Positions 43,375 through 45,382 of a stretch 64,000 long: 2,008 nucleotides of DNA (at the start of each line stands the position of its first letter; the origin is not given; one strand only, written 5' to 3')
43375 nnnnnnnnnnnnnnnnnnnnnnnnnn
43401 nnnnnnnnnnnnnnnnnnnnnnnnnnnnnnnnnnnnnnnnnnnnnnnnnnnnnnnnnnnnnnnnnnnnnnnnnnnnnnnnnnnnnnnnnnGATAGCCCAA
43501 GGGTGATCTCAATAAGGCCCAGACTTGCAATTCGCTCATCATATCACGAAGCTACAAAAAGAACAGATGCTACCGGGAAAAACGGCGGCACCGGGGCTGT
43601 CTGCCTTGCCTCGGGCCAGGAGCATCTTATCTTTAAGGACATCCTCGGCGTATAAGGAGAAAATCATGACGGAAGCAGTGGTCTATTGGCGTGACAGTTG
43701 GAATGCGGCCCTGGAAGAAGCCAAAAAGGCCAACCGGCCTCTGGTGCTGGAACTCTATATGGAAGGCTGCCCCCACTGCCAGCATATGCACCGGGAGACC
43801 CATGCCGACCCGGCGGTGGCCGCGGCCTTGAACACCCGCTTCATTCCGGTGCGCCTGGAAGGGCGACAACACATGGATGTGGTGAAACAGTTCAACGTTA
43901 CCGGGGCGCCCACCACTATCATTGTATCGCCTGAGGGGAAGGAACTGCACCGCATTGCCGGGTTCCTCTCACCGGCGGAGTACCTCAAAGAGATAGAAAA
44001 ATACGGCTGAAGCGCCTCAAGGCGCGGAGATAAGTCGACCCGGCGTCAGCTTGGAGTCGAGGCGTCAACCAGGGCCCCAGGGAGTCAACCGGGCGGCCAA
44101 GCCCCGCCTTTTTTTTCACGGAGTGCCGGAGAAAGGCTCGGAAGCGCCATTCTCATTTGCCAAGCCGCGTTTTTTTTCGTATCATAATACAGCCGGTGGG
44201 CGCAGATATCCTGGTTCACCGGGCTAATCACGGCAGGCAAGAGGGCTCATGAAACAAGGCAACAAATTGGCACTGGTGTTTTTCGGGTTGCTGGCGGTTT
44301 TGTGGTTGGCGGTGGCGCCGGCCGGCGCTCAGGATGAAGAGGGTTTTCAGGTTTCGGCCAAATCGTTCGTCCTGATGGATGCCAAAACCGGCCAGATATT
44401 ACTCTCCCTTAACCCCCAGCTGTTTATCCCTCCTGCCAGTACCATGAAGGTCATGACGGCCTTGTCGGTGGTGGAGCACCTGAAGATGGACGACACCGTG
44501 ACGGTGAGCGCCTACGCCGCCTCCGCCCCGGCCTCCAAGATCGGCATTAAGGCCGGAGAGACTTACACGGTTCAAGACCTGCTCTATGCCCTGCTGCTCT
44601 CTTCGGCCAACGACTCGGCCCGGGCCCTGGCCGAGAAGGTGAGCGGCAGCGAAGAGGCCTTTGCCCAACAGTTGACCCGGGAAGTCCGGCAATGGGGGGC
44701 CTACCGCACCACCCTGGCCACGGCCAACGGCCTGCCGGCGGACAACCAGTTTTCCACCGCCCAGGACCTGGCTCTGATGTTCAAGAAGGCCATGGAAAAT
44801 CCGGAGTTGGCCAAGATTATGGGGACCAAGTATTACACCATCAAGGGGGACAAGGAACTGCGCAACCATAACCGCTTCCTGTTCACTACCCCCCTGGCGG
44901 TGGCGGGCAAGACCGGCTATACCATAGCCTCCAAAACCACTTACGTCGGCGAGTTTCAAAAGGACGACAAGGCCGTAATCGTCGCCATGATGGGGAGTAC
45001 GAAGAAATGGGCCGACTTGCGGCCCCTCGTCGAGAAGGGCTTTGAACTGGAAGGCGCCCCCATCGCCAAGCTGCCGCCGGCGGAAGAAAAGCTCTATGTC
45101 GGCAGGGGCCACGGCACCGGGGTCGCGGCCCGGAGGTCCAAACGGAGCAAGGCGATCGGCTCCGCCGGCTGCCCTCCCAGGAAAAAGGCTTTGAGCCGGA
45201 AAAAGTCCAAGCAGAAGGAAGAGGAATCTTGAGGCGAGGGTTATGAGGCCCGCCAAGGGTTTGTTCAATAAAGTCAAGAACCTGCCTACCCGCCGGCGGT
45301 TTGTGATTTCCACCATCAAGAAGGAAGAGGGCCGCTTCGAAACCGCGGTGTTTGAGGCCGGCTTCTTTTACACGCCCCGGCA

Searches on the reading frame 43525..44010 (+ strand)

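Call 6: search_protein_families(library=pfam, proteins=[window:43525-44010:+], max_evalue=0.01)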
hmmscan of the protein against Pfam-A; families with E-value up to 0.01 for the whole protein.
window:43525-44010:+ (161 aa): 4 families
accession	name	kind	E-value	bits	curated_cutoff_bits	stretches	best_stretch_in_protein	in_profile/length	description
PF13899.12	Thioredoxin_7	-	4.6e-14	52.8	27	1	55-136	2-83/83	Thioredoxin-like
PF03190.21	Thioredox_DsbH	-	9.7e-13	48.8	27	1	39-139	7-114/163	Protein of unknown function, DUF255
PF13098.12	Thioredoxin_2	-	1.4e-11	45.1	27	1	66-155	1-102/104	Thioredoxin-like domain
PF00085.26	Thioredoxin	-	3e-07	30.8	23.5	1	57-151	8-95/103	Thioredoxin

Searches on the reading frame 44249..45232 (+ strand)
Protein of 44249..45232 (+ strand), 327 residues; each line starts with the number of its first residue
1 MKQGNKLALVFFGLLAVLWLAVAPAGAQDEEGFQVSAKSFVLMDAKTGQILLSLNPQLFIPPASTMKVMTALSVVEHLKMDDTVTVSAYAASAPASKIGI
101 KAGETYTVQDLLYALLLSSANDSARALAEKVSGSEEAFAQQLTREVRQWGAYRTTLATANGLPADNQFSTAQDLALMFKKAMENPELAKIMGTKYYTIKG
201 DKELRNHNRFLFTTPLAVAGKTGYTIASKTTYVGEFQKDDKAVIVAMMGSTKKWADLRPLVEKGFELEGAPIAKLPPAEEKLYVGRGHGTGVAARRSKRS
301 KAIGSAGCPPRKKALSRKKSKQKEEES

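Call 6: search_protein_families(library=pfam, proteins=[window:44249-45232:+], max_evalue=0.01)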
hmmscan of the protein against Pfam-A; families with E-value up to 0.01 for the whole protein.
window:44249-45232:+ (327 aa): 4 families
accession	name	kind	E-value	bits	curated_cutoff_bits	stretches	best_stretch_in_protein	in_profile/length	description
PF00768.25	Peptidase_S11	-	1.5e-45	156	27.6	1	31-250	8-237/239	D-alanyl-D-alanine carboxypeptidase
PF13354.11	Beta-lactamase2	-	3.2e-12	46.7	22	1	40-248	2-213/214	Beta-lactamase enzyme family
PF00905.27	Transpeptidase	-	7e-05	22.6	22.1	1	39-90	2-72/299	Penicillin binding protein transpeptidase domain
PF02113.21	Peptidase_S13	-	0.00016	21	22.8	1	35-88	16-69/444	D-Ala-D-Ala carboxypeptidase 3 (S13) family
